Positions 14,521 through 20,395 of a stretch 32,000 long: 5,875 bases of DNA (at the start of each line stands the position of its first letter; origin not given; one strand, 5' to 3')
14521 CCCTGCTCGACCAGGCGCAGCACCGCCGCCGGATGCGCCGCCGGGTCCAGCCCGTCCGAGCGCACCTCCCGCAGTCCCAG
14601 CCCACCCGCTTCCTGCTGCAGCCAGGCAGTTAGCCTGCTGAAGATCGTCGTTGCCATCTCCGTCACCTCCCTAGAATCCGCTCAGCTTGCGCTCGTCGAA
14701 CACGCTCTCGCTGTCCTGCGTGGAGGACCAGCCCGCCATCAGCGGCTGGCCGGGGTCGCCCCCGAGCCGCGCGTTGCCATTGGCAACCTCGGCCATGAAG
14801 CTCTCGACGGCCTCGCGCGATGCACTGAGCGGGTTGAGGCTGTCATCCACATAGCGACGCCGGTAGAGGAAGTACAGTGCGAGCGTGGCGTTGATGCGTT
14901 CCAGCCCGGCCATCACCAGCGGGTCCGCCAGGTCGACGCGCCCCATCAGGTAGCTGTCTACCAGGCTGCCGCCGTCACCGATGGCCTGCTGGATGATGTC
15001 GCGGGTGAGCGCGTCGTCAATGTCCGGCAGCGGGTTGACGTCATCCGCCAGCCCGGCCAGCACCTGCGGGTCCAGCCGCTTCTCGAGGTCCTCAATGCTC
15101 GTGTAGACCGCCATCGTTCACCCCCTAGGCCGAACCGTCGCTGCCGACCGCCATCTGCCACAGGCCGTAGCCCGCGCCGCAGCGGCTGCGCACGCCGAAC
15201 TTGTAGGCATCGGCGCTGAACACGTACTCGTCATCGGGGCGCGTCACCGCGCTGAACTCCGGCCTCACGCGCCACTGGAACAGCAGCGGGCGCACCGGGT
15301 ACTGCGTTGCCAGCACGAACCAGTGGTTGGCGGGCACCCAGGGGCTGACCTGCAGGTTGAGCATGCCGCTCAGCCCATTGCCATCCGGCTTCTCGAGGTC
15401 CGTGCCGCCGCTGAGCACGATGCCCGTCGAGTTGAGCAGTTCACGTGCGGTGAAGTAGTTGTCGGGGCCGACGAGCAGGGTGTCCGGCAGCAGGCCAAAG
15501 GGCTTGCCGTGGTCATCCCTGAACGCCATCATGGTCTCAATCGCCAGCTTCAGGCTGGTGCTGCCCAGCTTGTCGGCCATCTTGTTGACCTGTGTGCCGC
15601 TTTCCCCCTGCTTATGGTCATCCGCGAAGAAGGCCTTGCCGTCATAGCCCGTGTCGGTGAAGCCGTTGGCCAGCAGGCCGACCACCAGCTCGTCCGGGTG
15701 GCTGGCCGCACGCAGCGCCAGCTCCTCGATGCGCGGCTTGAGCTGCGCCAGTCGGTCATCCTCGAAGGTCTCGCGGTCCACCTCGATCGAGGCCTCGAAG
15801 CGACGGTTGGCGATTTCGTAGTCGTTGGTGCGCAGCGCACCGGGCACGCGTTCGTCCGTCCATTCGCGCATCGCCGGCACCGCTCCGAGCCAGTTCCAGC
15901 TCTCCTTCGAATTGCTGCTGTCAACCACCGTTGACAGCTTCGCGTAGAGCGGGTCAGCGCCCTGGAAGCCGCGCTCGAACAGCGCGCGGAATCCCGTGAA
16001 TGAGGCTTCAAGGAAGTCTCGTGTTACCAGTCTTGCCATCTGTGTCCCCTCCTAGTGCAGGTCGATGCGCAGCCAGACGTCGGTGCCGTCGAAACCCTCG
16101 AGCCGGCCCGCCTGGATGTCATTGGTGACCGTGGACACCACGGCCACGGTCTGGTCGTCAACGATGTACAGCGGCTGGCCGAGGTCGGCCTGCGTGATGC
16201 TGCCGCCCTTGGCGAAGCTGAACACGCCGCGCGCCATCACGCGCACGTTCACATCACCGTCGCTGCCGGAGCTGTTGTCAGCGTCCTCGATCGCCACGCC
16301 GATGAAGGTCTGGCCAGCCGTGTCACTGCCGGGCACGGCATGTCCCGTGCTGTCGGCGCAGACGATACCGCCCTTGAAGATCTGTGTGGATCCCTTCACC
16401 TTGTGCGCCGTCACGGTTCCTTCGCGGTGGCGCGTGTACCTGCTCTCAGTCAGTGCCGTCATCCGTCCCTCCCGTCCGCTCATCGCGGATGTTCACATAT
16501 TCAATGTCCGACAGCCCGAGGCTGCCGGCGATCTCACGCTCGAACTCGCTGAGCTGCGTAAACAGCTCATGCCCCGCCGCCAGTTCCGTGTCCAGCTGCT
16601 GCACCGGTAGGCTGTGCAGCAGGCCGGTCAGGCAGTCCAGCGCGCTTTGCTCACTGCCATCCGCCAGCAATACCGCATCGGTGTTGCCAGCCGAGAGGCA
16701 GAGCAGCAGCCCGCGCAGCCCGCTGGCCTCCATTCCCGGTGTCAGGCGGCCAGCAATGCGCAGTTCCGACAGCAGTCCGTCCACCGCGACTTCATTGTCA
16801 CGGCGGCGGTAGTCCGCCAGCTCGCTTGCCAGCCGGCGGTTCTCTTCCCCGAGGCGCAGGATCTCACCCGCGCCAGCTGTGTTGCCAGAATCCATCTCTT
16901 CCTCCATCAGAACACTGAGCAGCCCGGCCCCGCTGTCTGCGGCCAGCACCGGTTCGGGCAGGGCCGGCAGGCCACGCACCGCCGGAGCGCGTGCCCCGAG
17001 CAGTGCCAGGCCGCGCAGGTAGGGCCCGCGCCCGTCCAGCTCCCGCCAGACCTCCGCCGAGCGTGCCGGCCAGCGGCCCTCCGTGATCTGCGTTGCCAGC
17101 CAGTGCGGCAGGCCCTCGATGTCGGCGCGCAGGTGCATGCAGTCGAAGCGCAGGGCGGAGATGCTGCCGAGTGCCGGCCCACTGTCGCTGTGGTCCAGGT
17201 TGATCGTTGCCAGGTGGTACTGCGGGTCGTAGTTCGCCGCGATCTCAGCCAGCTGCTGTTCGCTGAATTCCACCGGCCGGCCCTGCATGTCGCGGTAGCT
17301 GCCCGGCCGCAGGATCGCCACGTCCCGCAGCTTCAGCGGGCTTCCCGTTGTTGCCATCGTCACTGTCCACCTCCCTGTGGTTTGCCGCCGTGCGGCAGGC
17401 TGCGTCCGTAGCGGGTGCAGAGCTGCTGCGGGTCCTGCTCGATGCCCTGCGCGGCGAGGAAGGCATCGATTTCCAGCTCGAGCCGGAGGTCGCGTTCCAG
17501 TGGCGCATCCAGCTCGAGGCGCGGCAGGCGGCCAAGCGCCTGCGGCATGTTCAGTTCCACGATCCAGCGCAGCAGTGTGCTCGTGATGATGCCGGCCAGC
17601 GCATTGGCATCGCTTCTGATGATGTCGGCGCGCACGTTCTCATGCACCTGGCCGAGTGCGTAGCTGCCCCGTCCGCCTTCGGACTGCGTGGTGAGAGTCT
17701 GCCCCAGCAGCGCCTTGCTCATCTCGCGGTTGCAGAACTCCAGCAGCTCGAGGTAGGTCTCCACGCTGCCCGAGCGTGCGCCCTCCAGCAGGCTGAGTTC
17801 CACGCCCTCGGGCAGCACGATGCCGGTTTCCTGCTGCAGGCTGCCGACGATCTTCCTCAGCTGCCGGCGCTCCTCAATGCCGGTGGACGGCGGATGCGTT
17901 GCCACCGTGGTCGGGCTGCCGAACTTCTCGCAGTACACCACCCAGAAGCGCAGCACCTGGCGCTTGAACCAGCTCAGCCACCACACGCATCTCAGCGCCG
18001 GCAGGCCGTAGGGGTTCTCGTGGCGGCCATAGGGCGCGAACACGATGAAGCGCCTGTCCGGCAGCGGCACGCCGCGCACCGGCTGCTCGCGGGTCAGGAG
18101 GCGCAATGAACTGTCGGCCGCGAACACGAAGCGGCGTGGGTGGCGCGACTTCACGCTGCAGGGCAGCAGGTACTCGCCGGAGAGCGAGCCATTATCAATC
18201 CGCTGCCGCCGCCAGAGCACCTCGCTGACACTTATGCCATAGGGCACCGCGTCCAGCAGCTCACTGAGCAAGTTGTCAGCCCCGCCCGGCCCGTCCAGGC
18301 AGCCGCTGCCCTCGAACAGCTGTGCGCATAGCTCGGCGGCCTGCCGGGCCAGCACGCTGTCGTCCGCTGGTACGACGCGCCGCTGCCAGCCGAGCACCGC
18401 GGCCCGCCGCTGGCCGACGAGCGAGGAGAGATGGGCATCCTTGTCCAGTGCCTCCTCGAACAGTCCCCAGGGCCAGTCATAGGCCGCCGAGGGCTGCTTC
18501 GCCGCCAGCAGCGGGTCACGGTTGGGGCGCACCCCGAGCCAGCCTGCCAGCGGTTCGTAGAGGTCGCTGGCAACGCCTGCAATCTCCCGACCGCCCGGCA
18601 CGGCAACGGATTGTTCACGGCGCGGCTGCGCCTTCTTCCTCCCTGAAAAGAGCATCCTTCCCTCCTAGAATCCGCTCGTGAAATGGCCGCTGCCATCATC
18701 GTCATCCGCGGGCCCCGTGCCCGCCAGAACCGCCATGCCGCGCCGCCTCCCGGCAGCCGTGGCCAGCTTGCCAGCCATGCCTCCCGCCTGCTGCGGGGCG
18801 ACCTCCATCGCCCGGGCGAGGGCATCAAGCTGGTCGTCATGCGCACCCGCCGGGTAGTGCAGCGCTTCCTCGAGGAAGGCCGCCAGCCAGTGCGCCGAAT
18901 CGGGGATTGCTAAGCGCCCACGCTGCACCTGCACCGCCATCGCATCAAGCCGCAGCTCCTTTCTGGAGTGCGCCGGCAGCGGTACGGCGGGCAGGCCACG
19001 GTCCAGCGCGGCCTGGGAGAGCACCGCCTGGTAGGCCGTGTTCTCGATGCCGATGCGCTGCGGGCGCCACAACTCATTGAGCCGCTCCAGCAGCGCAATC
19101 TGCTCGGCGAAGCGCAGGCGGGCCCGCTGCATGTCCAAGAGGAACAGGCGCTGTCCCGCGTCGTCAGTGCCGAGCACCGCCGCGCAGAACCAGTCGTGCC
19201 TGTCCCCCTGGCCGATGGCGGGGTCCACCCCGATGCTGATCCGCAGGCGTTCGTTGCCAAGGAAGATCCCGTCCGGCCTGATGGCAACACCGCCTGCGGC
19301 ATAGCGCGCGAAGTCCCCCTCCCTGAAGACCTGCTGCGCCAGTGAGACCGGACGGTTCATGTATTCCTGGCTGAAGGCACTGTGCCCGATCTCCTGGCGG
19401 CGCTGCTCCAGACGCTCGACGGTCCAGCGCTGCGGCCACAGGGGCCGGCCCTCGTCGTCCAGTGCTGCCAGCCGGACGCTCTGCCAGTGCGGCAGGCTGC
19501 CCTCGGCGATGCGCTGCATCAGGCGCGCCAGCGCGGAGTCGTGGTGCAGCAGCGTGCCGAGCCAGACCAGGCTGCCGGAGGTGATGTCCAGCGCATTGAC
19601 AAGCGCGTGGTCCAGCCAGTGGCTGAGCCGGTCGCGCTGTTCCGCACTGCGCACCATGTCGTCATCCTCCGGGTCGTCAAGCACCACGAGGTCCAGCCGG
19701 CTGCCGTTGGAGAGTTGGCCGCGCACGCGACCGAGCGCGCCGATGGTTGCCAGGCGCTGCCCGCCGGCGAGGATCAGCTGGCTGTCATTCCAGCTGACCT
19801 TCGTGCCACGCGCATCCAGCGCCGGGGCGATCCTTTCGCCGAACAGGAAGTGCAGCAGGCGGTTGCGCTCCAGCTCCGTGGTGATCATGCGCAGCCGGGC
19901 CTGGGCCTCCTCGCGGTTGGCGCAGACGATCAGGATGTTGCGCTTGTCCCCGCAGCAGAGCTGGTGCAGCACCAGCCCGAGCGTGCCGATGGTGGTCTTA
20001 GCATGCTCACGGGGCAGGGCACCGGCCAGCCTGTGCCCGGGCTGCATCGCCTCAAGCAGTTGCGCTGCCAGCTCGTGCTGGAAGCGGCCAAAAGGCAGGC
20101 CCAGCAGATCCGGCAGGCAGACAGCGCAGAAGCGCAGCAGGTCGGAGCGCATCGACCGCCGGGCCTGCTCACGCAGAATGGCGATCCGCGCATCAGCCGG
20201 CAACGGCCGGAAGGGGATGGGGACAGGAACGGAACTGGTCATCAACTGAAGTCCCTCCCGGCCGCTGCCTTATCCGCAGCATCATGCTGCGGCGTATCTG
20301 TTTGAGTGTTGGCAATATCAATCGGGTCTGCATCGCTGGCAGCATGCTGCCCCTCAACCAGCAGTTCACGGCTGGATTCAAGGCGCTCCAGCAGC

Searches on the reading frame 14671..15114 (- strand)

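Call 36: search_protein_families(library=pfam, proteins=[window:14671-15114:-], max_evalue=0.01)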
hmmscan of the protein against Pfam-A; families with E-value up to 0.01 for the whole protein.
window:14671-15114:- (147 aa): 1 family
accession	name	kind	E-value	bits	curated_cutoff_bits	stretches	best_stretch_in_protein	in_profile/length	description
PF07030.17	Phage_Mu_Gp36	-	1.5e-13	51.4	24.7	1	4-121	1-109/124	Bacteriophage Mu, Gp36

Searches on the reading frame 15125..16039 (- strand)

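Call 8: search_protein_families(library=phrogs, proteins=[window:15125-16039:-], max_evalue=0.001)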
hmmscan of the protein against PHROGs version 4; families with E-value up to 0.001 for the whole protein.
window:15125-16039:- (304 aa): 3 families
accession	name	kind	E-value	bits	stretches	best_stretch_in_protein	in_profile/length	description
phrog_371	-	head and packaging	3.3e-77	260.8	3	5-155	4-159/303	major head protein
phrog_133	-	head and packaging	1.2e-07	31.7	1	83-246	460-615/668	head maturation protease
phrog_4523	-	head and packaging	4e-07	30.1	1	81-206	436-553/644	major head and protease protein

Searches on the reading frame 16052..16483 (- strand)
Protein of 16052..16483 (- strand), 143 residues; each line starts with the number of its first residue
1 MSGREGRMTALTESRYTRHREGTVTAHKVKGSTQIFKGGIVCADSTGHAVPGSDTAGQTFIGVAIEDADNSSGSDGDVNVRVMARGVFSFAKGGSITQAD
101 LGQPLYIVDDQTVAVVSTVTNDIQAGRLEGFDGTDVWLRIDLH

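Call 36: search_protein_families(library=pfam, proteins=[window:16052-16483:-], max_evalue=0.01)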
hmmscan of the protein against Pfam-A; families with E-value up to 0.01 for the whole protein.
window:16052-16483:- (143 aa): 1 family
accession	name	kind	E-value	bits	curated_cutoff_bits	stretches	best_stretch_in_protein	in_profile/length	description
PF09956.15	Phage_cement_2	-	1.6e-06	28.9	24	1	14-73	40-97/103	Phage cement protein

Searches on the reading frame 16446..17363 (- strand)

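Call 8: search_protein_families(library=phrogs, proteins=[window:16446-17363:-], max_evalue=0.001)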
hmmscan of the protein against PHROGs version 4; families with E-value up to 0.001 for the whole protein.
window:16446-17363:- (305 aa): 3 families
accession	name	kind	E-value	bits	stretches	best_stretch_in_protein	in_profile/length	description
phrog_976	-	head and packaging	1.6e-27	97.9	1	10-134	29-159/415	head maturation protease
phrog_3894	-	head and packaging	3.9e-10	40.6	1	12-160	9-171/458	head maturation protease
phrog_73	-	head and packaging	1.7e-05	25.7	1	33-120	26-128/287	head scaffolding protein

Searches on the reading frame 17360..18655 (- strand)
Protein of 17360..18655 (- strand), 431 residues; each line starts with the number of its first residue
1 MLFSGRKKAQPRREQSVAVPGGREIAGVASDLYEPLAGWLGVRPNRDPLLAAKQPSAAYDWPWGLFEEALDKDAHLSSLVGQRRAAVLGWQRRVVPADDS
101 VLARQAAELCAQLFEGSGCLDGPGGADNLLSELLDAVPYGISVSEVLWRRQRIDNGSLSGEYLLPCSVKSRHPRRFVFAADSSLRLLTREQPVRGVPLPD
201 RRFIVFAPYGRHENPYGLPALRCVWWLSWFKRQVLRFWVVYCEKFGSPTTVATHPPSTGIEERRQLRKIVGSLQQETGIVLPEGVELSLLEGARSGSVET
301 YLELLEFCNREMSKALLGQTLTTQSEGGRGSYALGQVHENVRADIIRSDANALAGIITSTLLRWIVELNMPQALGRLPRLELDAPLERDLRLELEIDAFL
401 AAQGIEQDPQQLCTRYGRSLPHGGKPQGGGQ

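Call 8: search_protein_families(library=phrogs, proteins=[window:17360-18655:-], max_evalue=0.001)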
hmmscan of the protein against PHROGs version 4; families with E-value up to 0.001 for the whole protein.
window:17360-18655:- (431 aa): 4 families
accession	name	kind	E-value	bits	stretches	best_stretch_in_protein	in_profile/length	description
phrog_113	-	head and packaging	8.8e-91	306.7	1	16-408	28-401/1272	portal protein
phrog_10231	-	unknown function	1.7e-19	71.3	1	280-390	1-105/256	-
phrog_35074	-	unknown function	2.8e-11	43.1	1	216-376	168-324/890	-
phrog_25139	-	unknown function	9.6e-07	30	1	202-295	5-98/108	-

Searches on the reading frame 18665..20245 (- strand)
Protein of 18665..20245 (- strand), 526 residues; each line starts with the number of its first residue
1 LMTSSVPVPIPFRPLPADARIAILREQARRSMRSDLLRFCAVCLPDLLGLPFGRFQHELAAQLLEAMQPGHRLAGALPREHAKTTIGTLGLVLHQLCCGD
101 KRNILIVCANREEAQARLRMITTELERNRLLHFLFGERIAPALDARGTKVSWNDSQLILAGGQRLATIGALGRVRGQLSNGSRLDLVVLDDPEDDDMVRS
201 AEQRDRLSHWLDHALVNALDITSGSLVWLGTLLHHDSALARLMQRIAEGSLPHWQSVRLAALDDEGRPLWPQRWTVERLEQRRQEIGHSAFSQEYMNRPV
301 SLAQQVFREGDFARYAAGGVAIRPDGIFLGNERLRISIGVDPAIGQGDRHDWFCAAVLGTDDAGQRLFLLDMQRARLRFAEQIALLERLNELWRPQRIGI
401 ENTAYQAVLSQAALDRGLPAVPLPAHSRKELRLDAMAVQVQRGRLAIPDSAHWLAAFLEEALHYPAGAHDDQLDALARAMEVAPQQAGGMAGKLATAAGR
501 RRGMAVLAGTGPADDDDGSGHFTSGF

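Call 8: search_protein_families(library=phrogs, proteins=[window:18665-20245:-], max_evalue=0.001)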
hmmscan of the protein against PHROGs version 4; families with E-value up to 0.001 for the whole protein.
window:18665-20245:- (526 aa): 8 families
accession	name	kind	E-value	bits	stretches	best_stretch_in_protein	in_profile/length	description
phrog_38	-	head and packaging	9.1e-85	286.8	1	19-500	257-717/760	terminase large subunit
phrog_5573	-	head and packaging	1.3e-29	104.4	1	253-481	11-232/250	terminase large subunit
phrog_979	-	head and packaging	1.5e-06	28.2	1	332-486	432-602/642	terminase large subunit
phrog_4758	-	head and packaging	2.7e-06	27.9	1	55-266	40-240/243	terminase large subunit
phrog_14112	-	unknown function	9.4e-06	26.2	1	50-206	80-234/247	-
phrog_17672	-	head and packaging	6.5e-05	23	1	34-240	30-225/395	terminase large subunit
phrog_7579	-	head and packaging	0.0002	21.6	0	214-309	129-223/239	terminase large subunit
phrog_12171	-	head and packaging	0.00099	20.2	0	420-480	33-92/110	terminase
